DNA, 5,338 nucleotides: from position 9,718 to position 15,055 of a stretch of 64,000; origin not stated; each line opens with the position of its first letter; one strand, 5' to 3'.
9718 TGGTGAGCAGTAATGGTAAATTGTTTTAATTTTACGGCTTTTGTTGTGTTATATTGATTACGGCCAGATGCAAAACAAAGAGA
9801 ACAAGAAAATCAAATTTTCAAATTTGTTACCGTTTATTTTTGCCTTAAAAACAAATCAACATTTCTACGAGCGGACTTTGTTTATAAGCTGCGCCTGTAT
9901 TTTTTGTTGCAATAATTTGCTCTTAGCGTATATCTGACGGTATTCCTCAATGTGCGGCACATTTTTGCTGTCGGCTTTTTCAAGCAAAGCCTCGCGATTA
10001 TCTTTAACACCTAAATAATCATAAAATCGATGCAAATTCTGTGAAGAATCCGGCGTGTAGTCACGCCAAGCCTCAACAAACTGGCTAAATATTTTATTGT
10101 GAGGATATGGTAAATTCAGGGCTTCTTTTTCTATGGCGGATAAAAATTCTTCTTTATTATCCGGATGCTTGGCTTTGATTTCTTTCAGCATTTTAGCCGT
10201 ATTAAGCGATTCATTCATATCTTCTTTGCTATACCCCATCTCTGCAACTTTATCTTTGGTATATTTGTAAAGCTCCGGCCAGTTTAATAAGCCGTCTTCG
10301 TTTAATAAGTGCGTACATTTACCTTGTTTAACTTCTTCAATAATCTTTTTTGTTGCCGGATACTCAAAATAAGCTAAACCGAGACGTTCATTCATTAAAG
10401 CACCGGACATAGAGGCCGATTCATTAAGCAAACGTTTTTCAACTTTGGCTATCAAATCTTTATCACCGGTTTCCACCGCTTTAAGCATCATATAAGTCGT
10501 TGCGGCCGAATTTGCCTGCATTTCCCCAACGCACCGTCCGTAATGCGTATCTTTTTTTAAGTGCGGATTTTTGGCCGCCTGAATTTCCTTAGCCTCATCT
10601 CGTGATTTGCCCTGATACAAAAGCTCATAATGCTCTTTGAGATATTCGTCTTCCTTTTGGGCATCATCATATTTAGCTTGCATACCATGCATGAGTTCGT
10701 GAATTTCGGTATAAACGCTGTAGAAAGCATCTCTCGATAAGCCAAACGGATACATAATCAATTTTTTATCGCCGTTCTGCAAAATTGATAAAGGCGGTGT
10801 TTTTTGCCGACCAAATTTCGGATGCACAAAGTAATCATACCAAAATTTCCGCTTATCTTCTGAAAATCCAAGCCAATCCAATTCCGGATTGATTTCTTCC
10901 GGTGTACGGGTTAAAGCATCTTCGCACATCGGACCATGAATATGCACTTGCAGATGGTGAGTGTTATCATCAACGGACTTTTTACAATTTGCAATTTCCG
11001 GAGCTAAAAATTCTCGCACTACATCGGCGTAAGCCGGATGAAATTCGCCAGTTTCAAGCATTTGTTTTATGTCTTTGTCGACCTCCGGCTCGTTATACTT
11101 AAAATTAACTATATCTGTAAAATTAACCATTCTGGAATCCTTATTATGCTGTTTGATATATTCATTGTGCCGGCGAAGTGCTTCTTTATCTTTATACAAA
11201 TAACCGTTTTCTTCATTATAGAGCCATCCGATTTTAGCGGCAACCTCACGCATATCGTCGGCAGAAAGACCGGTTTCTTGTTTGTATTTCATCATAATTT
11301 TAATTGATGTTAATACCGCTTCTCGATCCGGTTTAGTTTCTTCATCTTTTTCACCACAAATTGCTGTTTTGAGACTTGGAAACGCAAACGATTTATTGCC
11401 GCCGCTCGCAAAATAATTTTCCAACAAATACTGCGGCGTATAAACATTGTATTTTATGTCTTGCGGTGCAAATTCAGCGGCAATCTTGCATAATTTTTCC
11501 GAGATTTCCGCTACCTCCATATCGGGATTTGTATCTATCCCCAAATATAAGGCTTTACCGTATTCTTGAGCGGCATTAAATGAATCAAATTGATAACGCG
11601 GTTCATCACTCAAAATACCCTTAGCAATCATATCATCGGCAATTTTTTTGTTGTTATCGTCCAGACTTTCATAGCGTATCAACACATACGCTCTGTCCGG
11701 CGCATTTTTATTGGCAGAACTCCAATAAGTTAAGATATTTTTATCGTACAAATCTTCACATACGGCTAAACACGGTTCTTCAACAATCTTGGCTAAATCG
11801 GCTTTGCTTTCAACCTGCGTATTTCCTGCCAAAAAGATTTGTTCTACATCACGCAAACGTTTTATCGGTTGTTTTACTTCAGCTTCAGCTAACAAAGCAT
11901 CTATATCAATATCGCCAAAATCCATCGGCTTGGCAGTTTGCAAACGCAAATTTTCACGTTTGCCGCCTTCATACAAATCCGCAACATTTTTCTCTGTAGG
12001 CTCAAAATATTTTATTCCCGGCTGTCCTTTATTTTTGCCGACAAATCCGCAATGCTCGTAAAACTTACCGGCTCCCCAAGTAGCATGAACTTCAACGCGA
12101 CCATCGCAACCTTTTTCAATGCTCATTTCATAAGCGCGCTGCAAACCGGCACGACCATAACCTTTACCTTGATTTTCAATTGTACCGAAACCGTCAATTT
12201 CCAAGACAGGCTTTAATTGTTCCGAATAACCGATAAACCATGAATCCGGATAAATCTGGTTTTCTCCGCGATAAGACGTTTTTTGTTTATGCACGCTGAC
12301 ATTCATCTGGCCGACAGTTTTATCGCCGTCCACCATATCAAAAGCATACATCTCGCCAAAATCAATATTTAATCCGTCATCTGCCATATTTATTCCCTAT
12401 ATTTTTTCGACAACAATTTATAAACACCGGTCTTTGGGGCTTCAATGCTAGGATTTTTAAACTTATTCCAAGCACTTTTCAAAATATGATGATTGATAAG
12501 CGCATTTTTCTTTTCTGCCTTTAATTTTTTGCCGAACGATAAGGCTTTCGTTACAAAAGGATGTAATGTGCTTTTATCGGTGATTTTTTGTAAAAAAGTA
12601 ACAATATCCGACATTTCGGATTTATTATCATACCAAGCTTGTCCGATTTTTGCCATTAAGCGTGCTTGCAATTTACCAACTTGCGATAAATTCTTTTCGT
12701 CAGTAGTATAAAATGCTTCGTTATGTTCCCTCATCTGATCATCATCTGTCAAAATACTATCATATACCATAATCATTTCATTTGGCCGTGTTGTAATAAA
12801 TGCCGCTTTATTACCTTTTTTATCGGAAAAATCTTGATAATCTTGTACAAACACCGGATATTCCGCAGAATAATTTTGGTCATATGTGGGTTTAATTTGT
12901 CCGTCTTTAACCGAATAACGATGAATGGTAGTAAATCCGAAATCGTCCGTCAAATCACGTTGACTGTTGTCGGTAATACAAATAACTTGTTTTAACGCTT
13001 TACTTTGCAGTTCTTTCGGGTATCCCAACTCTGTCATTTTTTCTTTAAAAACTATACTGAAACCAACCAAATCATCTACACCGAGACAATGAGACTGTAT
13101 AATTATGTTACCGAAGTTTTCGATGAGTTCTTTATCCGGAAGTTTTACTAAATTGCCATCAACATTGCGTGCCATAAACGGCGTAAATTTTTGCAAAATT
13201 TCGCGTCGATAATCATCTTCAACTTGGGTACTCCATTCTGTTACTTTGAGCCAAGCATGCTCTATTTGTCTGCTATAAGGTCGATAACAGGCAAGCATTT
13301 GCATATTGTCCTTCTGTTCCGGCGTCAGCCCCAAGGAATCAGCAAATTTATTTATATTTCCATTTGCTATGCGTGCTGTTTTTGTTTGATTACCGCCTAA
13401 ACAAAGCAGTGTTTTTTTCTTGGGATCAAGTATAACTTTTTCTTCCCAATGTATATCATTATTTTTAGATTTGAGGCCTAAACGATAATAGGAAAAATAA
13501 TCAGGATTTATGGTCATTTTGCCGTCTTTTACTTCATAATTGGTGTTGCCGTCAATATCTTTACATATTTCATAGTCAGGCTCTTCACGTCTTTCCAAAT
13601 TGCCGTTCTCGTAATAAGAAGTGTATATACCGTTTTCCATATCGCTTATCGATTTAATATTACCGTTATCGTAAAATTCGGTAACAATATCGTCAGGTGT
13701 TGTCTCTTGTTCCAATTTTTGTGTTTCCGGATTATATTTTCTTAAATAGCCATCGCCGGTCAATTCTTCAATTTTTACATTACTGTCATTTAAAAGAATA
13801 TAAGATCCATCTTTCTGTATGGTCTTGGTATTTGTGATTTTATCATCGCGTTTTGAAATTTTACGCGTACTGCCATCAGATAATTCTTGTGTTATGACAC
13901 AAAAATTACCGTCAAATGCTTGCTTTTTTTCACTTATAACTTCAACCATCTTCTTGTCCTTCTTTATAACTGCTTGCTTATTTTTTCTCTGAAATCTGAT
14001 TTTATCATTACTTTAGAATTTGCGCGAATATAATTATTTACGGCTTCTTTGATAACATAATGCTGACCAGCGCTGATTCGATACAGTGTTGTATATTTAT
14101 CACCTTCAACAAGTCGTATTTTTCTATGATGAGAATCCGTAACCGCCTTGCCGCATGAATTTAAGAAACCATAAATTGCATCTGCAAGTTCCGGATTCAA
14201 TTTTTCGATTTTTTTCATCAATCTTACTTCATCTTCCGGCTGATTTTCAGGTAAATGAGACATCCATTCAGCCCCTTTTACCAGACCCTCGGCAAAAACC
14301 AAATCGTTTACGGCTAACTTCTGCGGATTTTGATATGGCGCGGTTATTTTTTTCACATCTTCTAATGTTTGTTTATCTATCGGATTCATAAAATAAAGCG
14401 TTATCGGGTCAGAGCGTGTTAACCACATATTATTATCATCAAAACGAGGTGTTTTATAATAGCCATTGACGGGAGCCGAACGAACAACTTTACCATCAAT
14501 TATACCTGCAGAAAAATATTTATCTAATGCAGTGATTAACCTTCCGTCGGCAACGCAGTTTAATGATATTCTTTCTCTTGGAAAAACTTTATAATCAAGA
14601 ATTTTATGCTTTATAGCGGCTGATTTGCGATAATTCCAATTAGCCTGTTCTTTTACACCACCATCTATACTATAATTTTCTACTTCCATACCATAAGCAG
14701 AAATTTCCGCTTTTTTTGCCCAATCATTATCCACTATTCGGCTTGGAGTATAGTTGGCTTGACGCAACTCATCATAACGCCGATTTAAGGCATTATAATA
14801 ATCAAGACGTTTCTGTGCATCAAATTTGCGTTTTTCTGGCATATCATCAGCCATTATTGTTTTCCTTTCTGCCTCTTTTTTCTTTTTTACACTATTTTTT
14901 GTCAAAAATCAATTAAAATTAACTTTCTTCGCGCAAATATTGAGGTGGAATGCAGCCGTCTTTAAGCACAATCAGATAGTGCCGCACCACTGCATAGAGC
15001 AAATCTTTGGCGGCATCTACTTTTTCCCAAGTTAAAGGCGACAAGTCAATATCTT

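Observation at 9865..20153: Seven-gene operon embedding an ABC exporter heterodimer among five orphan proteins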

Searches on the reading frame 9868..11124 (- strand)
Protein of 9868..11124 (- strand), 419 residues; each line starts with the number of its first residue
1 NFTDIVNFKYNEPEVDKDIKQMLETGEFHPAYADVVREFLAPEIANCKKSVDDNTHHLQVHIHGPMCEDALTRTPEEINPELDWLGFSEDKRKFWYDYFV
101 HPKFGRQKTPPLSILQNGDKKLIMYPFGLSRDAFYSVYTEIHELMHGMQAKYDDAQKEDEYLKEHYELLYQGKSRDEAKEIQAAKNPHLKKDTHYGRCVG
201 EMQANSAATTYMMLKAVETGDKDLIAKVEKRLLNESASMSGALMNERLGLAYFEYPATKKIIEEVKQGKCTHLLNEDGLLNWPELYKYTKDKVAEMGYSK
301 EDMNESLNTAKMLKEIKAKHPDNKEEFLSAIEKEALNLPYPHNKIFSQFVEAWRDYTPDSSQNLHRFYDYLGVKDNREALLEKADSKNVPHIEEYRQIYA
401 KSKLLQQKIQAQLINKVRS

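Call 77: search_solved_structures(query=A5, max_evalue=5, show_alignments=1)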
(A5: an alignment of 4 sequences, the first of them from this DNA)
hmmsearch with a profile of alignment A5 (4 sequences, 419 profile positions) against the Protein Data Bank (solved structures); distinct sequences matched with E-value up to 5: 1.
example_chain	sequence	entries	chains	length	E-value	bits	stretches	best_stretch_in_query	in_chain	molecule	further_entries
2djv_A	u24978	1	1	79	0.39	13.1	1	303-334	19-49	Methionyl-tRNA synthetase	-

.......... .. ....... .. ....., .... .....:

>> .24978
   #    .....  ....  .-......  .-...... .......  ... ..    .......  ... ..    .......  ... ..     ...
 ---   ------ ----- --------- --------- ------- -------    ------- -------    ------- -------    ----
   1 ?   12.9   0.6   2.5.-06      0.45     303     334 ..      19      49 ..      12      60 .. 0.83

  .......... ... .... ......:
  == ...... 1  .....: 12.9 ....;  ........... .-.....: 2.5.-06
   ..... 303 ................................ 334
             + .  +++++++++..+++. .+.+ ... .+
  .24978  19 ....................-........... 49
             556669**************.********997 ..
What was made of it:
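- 9865..11124 (-): g840 module 3 (aa 422-840): HExxH...E putative zincin-like metallopeptidase with a conserved basic tail. There is no PDB sequence match (call 77).
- Tried and rejected: The same search with the g840 C-terminal module gave nothing (call 77).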

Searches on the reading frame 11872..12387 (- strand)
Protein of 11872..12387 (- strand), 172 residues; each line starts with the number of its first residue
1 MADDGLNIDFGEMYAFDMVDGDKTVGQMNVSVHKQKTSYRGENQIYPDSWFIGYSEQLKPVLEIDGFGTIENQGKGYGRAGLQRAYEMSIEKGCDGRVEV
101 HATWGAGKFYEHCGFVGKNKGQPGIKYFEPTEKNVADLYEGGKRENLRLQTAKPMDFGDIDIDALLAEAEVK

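Call 76: search_solved_structures(query=A4, max_evalue=1, show_alignments=1)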
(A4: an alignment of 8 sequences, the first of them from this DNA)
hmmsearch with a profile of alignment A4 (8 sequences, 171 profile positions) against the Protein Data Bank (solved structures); distinct sequences matched with E-value up to 1: 14.
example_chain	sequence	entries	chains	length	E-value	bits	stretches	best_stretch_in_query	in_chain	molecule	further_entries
2dxq_A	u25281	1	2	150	0.0038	20.2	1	63-121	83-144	Acetyltransferase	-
3efa_A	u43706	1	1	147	0.028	17.3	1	71-116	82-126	Putative Acetyltransferase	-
7kwq_A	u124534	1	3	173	0.46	13.4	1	71-139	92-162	Spermidine N(1)-acetyltransferase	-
1i21_A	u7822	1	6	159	0.6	13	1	70-116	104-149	GLUCOSAMINE-PHOSPHATE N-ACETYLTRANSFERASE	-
1i12_A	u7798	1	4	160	0.6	13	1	70-116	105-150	GLUCOSAMINE-PHOSPHATE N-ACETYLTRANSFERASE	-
1i1d_A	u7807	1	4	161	0.61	13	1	70-116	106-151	GLUCOSAMINE-PHOSPHATE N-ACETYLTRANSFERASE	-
3ig5_A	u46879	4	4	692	0.78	12.7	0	28-87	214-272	Glutamate-cysteine ligase | Glutamate--cysteine ligase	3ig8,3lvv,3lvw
1dv4_G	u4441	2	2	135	0.78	12.6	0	105-139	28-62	RIBOSOMAL PROTEIN S7 | S7 RIBOSOMAL PROTEIN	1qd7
1eg0_D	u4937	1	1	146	0.91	12.4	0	105-139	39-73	PROTEIN (S7 RIBOSOMAL PROTEIN)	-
1rss_A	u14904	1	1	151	0.93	12.4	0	105-139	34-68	RIBOSOMAL PROTEIN S7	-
1fka_G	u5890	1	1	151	0.96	12.4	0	105-139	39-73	30S RIBOSOMAL PROTEIN S7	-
1i94_G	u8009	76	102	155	0.98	12.3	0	105-138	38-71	30S RIBOSOMAL PROTEIN S7 | RIBOSOMAL PROTEIN S7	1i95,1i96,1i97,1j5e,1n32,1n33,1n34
1x18_F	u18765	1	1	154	0.98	12.3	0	105-138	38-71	30S ribosomal protein S7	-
10px_1g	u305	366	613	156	0.99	12.3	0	105-138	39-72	30S ribosomal protein S7 | Ribosomal protein S7 | 16S Ribosomal protein S7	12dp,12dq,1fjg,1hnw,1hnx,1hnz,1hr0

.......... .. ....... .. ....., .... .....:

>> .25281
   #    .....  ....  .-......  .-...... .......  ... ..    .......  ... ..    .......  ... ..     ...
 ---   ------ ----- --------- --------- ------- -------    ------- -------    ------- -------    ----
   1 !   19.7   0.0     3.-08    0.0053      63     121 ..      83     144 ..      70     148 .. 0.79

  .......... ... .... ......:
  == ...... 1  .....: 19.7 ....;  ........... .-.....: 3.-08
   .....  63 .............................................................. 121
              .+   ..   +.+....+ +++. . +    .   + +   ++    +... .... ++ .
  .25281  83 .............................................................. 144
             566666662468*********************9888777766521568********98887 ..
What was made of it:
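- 11878..12387 (-): g840 module 1 (aa 1-170): GNAT-like acetyltransferase. In the family-profile PDB search the six best matches are acetyltransferases (best E 0.004), aligning on motif A, QGKGYGR (call 76).
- On GNAT acetyltransferase (g840 N-terminal module): In the family-profile PDB search the six best matches are acetyltransferases, best E 0.004 (call 76).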

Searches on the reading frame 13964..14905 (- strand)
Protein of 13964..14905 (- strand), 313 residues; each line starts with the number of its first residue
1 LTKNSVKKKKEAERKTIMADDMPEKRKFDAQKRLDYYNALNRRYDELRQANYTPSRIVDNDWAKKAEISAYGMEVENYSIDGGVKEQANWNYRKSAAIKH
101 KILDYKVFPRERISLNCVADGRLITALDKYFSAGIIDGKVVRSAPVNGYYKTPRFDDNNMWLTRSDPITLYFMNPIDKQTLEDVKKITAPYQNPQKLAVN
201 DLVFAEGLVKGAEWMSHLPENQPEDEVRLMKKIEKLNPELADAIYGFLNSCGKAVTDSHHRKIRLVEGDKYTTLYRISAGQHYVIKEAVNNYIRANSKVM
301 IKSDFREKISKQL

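Call 3: search_protein_families(library=pfam, proteins=[window:13964-14905:-], max_evalue=0.01)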
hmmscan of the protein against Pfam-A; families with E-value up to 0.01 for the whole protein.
window:13964-14905:- (313 aa): 0 families

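Call 6: search_protein_families(library=ncbifam, proteins=[window:13964-14905:-], max_evalue=0.01)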
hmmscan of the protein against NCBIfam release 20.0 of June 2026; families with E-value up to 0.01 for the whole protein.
window:13964-14905:- (313 aa): 0 families

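Call 35: find_related_loci(query=window:13967-14854:-, collection=metagenome_contigs, flank=8000)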
Query seq(296 aa) (296 aa) in metagenome_contigs; peptide patterns used: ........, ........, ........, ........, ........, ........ (x = any residue, [..] = any of these).
377 stretches matched a pattern, but none encodes a relative of the query by tblastn (E <= 1e-3).
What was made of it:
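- Tried and rejected: A metagenome_contigs scan for g313 found no relatives (call 35).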

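Call 44: search_protein_families(library=phrogs, proteins=[window:13964-14905:-], max_evalue=0.01)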
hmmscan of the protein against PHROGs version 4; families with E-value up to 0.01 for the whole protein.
window:13964-14905:- (313 aa): 0 families

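Call 70: search_protein_families(library=padloc, proteins=[window:13964-14905:-], max_evalue=0.01)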
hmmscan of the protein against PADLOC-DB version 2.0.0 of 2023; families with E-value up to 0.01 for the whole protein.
window:13964-14905:- (313 aa): 0 families
